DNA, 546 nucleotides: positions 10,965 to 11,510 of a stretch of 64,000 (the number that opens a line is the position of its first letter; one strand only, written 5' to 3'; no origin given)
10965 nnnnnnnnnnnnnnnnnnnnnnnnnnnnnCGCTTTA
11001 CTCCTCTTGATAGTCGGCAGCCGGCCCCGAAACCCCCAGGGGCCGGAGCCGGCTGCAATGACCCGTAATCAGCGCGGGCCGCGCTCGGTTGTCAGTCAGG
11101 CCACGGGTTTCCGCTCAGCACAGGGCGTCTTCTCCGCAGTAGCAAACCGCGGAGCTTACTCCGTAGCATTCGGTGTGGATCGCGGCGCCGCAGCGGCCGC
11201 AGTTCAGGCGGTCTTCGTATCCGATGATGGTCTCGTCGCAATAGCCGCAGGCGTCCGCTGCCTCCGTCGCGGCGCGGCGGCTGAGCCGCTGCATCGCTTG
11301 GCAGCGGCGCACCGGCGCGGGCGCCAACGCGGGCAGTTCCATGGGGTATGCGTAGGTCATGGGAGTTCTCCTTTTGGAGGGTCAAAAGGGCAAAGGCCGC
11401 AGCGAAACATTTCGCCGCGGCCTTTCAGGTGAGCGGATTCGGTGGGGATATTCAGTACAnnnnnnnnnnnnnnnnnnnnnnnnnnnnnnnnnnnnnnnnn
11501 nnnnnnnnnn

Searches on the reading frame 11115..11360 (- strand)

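Call 68: search_protein_families(library=pfam, proteins=[window:11115-11360:-], max_evalue=0.01)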
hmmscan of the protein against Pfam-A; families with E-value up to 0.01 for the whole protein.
window:11115-11360:- (81 aa): 4 families
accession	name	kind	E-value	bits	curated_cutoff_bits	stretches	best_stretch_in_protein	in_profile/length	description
PF00130.28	C1_1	-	0.00022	21.4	26.5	1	33-75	9-52/53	Phorbol esters/diacylglycerol binding domain (C1 domain)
PF03107.22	C1_2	-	0.0017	19.1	26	1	32-65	14-47/48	C1 domain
PF13831.12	PHD_2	-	0.0019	18.1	28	1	52-70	5-23/36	PHD-finger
PF14446.12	Prok-RING_1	-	0.0078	16.6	29.1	0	36-67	5-36/54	Prokaryotic RING finger family 1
